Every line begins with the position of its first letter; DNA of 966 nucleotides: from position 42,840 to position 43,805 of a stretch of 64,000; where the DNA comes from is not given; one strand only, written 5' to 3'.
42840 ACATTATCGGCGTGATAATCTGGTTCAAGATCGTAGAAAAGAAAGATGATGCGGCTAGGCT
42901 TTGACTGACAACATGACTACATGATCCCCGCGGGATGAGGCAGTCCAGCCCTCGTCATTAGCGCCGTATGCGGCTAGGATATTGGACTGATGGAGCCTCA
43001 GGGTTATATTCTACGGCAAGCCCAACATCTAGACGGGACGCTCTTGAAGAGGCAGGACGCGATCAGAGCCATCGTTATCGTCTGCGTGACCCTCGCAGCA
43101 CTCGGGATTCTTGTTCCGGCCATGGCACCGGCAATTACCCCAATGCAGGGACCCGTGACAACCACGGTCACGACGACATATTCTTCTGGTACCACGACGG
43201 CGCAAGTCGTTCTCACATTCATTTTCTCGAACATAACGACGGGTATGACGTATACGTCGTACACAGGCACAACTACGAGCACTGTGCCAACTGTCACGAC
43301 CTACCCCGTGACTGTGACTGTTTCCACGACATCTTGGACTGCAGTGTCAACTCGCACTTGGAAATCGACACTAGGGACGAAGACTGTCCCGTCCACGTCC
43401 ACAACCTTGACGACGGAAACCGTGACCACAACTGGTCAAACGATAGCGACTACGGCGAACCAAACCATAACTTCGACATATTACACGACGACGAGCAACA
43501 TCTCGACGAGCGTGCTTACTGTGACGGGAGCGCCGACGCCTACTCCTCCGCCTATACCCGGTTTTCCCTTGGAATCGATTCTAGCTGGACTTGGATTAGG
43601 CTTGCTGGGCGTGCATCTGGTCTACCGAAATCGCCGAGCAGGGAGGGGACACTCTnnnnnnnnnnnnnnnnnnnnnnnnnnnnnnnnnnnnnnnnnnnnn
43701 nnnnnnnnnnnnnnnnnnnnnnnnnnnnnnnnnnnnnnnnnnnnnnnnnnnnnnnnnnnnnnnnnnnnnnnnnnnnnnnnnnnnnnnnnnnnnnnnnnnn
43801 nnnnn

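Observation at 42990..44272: Recent tandem duplication of a Thr-rich, PGF-CTERM-anchored surface protein gene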

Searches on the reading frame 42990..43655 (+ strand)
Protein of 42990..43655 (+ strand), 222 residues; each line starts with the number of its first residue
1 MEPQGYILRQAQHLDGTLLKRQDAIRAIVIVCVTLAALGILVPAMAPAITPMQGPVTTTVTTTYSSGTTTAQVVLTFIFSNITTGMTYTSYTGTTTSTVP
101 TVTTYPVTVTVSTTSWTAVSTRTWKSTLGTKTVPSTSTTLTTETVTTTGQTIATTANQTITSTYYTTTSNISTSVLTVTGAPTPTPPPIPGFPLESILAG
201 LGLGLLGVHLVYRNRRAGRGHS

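Call 5: search_protein_families(library=ncbifam, proteins=[window:43044-43655:+], max_evalue=1)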
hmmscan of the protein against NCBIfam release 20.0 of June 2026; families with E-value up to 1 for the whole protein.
window:43044-43655:+ (204 aa): 0 families

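Call 9: search_protein_families(library=pfam, proteins=[window:43044-43655:+], max_evalue=1)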
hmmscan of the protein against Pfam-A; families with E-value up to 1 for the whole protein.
window:43044-43655:+ (204 aa): 2 families
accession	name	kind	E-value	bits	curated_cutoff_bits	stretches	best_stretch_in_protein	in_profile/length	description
PF03801.18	Ndc80_HEC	-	0.22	11.7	25.1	1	54-111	74-132/147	HEC/Ndc80p family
PF10745.14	DUF2530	-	0.78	10.5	25.5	1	179-201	45-67/77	Protein of unknown function (DUF2530)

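Call 10: find_homologous_proteins(query=window:43044-43655:+, max_evalue=0.001)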
Query window:43044-43655:+ (204 aa): 9 proteins with E <= 0.001 among 3090 candidates.
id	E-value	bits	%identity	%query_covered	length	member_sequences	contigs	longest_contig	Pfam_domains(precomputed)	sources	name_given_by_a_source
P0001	6.7e-78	279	74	100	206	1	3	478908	-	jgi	jgi:hypothetical protein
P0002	6.0e-55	204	88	16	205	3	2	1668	-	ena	-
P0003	1.6e-49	187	57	100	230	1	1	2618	-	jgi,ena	-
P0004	5.0e-47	178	52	100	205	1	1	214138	-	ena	-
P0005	1.4e-42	164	55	100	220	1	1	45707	-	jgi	jgi:hypothetical protein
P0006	2.4e-40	157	57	92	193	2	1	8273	-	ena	-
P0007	8.2e-39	152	51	100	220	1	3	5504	-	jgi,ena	jgi:hypothetical protein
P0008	1.2e-38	151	53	100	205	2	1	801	-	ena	-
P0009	8.9e-29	119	83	23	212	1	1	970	-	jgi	jgi:hypothetical protein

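Call 11: find_encoding_contigs(protein=window:42990-43655:+, flank=10000)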
Protein window:42990-43655:+ (222 aa): 4 contigs read that carry it; 4 places shown.
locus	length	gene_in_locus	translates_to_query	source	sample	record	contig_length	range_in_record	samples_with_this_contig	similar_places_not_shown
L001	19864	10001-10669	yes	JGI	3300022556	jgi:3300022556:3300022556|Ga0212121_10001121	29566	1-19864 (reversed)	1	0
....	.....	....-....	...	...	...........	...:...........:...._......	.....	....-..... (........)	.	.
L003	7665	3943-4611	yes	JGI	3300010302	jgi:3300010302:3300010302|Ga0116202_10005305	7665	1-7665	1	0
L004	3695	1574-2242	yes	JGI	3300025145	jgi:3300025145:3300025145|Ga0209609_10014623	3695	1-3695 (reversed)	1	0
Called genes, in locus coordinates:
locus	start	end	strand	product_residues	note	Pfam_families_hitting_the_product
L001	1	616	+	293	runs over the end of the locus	PF01545:Cation_efflux, PF16916:ZT_dimer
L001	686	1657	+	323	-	PF00005:ABC_tran, PF13304:AAA_21 (weak), PF13732:DrrA1-3_C (weak)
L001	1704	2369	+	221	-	PF12698:ABC2_membrane_3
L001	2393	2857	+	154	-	PF01061:ABC2_membrane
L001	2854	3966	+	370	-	PF12679:ABC2_membrane_2, PF12698:ABC2_membrane_3, PF01061:ABC2_membrane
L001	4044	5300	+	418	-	PF07705:CARDB (faint), PF10633:NPCBM_assoc (faint)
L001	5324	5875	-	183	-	PF01923:Cob_adeno_trans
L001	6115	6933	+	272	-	PF00398:RrnaAD, PF13649:Methyltransf_25 (weak)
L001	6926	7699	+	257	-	PF00588:SpoU_methylase, PF09936:Methyltrn_RNA_4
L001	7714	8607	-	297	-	PF00892:EamA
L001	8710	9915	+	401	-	PF07690:MFS_1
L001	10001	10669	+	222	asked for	-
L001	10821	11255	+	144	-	-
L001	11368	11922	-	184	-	-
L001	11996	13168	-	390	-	PF16575:CLP1_P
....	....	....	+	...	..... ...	-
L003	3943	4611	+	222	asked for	-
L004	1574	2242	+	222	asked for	-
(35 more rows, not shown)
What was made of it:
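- Public gene callers often miss c2 and call a wrong-frame ORF instead (call 11). Gene callers in four public assemblies skip c2 and call a wrong-frame ORF of 144 or 145 aa (43807..44244) (call 11).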

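Call 15: find_encoding_contigs(protein=P0001, flank=10000, max_places=1)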
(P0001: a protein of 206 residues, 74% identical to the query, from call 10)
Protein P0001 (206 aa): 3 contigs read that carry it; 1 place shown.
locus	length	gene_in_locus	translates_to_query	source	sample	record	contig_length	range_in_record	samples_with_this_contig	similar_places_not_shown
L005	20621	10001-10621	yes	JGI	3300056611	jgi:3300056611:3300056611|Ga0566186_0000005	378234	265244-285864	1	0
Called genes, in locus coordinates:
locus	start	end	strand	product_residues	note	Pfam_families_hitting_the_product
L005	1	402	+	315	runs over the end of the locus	PF02272:DHHA1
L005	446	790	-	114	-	PF06677:Auto_anti-p27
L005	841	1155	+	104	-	PF03685:UPF0147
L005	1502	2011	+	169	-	-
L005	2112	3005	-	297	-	PF01555:N6_N4_Mtase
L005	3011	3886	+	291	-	PF01545:Cation_efflux, PF16916:ZT_dimer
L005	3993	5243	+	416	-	PF07705:CARDB (faint), PF10633:NPCBM_assoc (faint)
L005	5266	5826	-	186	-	PF01923:Cob_adeno_trans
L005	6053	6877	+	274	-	PF00398:RrnaAD, PF13649:Methyltransf_25 (weak)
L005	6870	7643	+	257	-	PF00588:SpoU_methylase, PF09936:Methyltrn_RNA_4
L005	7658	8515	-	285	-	PF00892:EamA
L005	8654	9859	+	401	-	PF07690:MFS_1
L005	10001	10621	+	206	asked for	-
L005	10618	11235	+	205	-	-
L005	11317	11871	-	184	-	-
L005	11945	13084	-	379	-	PF16575:CLP1_P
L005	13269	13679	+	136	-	PF01597:GCV_H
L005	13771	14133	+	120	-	-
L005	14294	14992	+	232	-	PF00154:RecA_N, PF06745:ATPase, PF08423:Rad51, PF13481:AAA_25, PF13191:AAA_16 (weak), PF01637:ATPase_2 (weak), PF25199:nSTAND_NTPase5, PF01656:CbiA (weak), +3 more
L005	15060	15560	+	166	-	PF01864:CarS-like, PF01148:CTP_transf_1 (weak)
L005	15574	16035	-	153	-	-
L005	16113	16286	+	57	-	-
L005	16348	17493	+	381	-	PF01571:GCV_T, PF08669:GCV_T_C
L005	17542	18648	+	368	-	PF01513:NAD_kinase, PF00781:DAGK_cat (weak), PF20143:NAD_kinase_C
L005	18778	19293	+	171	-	-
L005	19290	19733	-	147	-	PF00293:NUDIX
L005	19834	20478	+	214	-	PF00753:Lactamase_B, PF19583:ODP (weak), PF23023:Anti-Pycsar_Apyc1 (weak), PF12706:Lactamase_B_2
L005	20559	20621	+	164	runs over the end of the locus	PF00149:Metallophos, PF12850:Metallophos_2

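Call 16: find_encoding_contigs(protein=P0004, flank=10000, max_places=1)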
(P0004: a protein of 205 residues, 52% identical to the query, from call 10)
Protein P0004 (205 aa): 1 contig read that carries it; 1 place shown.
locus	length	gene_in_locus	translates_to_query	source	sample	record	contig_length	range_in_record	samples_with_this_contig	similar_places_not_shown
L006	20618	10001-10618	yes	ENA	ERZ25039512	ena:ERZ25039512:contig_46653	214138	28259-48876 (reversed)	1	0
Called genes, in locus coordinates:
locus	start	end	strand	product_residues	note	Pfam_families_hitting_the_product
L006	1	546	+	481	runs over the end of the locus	PF00199:Catalase, PF06628:Catalase-rel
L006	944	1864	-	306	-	-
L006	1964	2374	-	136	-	PF00248:Aldo_ket_red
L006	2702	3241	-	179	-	PF00248:Aldo_ket_red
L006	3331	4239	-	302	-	PF00248:Aldo_ket_red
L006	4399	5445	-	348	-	PF23381:Beta-prop_IFT122_1st (faint), PF00930:DPPIV_N (faint), PF25460:Beta-prop_Aladin (faint), PF26550:Tricorn_2nd, PF25174:Beta-prop_THOC3 (faint), PF26549:Tricorn_N, PF07676:PD40 (weak)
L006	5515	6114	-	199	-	PF24514:SpaA_4 (weak)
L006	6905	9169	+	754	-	PF14870:PSII_BNR (faint)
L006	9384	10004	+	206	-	-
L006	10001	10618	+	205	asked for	-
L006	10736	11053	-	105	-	-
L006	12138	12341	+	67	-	-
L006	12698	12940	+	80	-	-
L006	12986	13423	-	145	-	PF28530:DUF8426 (weak)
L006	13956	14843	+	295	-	PF01878:EVE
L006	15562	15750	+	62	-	-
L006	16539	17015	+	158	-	-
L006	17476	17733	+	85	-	-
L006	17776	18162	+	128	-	-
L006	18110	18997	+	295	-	-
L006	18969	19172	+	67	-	-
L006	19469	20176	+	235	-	PF00082:Peptidase_S8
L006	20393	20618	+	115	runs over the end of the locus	-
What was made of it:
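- c2 was called correctly as a 205-aa gene in L005 and L006 (calls 15, 16).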

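Call 17: find_encoding_contigs(protein=P0005, flank=10000, max_places=1)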
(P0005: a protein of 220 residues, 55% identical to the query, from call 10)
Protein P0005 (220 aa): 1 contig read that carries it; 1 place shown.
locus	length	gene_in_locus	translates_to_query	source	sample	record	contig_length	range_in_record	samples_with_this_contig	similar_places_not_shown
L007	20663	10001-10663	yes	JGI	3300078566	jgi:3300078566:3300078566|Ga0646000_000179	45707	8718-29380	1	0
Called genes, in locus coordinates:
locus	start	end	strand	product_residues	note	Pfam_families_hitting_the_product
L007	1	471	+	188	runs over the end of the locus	PF00352:TBP, PF11858:DUF3378 (faint), PF00352:TBP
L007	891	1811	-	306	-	-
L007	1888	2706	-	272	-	PF00248:Aldo_ket_red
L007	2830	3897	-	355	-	PF00248:Aldo_ket_red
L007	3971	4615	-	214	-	-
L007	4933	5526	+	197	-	PF13302:Acetyltransf_3, PF13420:Acetyltransf_4 (weak), PF00583:Acetyltransf_1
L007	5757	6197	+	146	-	-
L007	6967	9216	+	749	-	PF10708:DUF2510 (faint)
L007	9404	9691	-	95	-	-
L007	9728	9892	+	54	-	-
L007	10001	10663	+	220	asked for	-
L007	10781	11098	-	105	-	-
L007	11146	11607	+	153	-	-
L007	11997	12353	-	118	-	-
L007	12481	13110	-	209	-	PF21715:CggR_N, PF22167:PH0730-like_N, PF14544:DUF4443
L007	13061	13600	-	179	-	PF07155:ECF-ribofla_trS (weak)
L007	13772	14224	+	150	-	-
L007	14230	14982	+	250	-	PF02654:CobS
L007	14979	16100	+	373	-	PF00483:NTP_transferase (weak), PF01128:IspD, PF02348:CTP_transf_3, PF12804:NTP_transf_3, PF12822:ECF_trnsprt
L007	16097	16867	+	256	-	-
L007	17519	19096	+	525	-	PF12161:HsdM_N, PF02384:N6_Mtase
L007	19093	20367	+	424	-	PF01420:Methylase_S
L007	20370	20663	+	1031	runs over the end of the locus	PF04313:HSDR_N, PF04851:ResIII, PF18766:SWI2_SNF2, PF22679:T1R_D3-like, PF11867:T1RH-like_C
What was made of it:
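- On PMT-type O-mannosylation substrate: The relocated pairs in L006 and L007 have no glycosyltransferase gene nearby (calls 16, 17).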

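Call 23: search_protein_families(library=ncbifam, proteins=[L006:6905-9166:+, L007:6967-9213:+], max_evalue=10)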
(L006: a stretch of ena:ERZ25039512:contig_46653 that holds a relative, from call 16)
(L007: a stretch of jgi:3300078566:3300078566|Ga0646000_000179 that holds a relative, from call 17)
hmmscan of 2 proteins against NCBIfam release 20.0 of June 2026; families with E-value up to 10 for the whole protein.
L006:6905-9166:+ (754 aa): 4 families
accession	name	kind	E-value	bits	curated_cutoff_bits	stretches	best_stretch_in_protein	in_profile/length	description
NF010237.0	PRK13684.1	equivalog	1.4e-08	34.1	326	3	364-432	259-329/334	photosynthesis system II assembly factor Ycf48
NF033507.3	Loki-CTERM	subfamily_domain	4e-05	23.7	19.9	1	726-753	1-26/27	Loki-CTERM sorting domain-containing protein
NF045529.2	Heimdall-CTERM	domain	0.12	12.8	24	1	725-753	1-25/26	Heimdall-CTERM domain-containing surface protein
TIGR03370.1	VPLPA-CTERM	domain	0.76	9.8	25.35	1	738-753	10-25/25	VPLPA-CTERM sorting domain-containing protein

L007:6967-9213:+ (749 aa): 5 families
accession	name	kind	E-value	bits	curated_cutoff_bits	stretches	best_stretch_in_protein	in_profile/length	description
NF033507.3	Loki-CTERM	subfamily_domain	3e-05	24.1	19.9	1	721-748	1-26/27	Loki-CTERM sorting domain-containing protein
TIGR04281.1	peripla_PGF_1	equivalog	0.0032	16.7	325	1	665-745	250-329/330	PGF-CTERM-anchored ABC transporter substrate-binding protein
NF041431.1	S_layer_MEMAR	equivalog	0.02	13.4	600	1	669-745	745-818/819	MEMAR_RS02690 family S-layer glycoprotein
NF045529.2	Heimdall-CTERM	domain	0.093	13.2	24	1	720-748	1-25/26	Heimdall-CTERM domain-containing surface protein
NF008871.0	PRK11907.1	equivalog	7.6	4.5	1266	0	670-714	36-80/814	bifunctional 2',3'-cyclic-nucleotide 2'-phosphodiesterase/3'-nucleotidase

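Call 25: find_related_loci(query=A3, collection=genome_contigs, flank=10000)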
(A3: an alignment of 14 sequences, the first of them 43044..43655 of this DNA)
Query A3 (204 aa) in genome_contigs; peptide patterns used: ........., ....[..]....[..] (x = any residue, [..] = any of these).
582 stretches matched a pattern; 9 encode a relative of the query (tblastn E <= 1e-3); 9 distinct loci.
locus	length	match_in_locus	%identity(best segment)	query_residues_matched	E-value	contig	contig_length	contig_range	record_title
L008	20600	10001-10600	53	1-203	6e-20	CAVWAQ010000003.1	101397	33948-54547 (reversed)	MAG: Candidatus Bathyarchaeota archaeon isolate MFD03726.bin.3.157 genome assembly, contig: contig_31248, whole genome s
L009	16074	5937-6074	80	159-204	6e-14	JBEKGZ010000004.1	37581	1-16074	MAG: Candidatus Bathyarchaeia archaeon isolate SPRUCE 265 SPRUCE_265_4, whole genome shotgun sequence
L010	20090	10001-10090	57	169-198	4e-7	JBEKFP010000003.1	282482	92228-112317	MAG: Candidatus Bathyarchaeia archaeon isolate SPRUCE 232 SPRUCE_232_3, whole genome shotgun sequence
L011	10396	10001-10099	52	169-201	8e-7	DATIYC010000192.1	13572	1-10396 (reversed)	MAG TPA_asm: Candidatus Acidiferrales bacterium isolate SMAG_U15265 k141_2415375, whole genome shotgun sequence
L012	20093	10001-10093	55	171-201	4e-6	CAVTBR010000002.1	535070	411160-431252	MAG: Candidatus Bathyarchaeota archaeon isolate MFD02248.bin.2.56 genome assembly, contig: contig_37149, whole genome sh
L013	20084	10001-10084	62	171-199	4e-6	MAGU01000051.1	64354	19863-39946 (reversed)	MAG: Candidatus Methanomethylicus oleisabuli isolate V3 V3_s49, whole genome shotgun sequence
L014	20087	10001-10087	55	171-199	4e-6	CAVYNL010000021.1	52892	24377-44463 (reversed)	MAG: Candidatus Bathyarchaeota archaeon isolate MFD04408.bin.2.152 genome assembly, contig: contig_43098, whole genome s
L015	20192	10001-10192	38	133-201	1e-5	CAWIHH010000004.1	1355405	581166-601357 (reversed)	MAG: Candidatus Bathyarchaeota archaeon isolate MFD03726.bin.2.69 genome assembly, contig: contig_29676, whole genome sh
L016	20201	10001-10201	36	116-198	3e-5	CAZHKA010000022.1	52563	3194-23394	MAG TPA_asm: uncultured Candidatus Bathyarchaeia archaeon isolate SRP140028_co1_632 genome assembly, contig: k141_645529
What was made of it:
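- Closest known: Loki-CTERM sorting domain. Different: The model's name points to Lokiarchaeia, whereas these proteins are from Bathyarchaeia and Methanomethylicus (call 25).
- Relatives are Bathyarchaeia MAGs (call 25).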

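Call 42: predict_structure(alignment_id=A4)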
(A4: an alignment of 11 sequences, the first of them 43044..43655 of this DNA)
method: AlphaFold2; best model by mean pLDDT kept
length: 204 residues; sequences in the alignment: 11
mean_pLDDT: 40.9   pTM: 0.22
mean pLDDT of the five models: 40.9, 40.3, 38.5, 37.9, 35.5
residues with pLDDT >= 90: 0; 70-90: 9; 50-70: 39; < 50: 156
segments of 3 or more residues with pLDDT < 50: 20-168, 202-204
pLDDT, mean of each block of 10 residues (from residue 1): 58 61 37 36 41 41 33 31 33 29 32 30 28 33 30 32 40 57 70 62 45
secondary structure, 60 per line:
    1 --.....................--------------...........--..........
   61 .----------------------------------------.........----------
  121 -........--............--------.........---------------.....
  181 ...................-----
elements in order: H3-23 E38-48 E51-61 E102-110 E122-129 E132-143 E152-160 H176-199
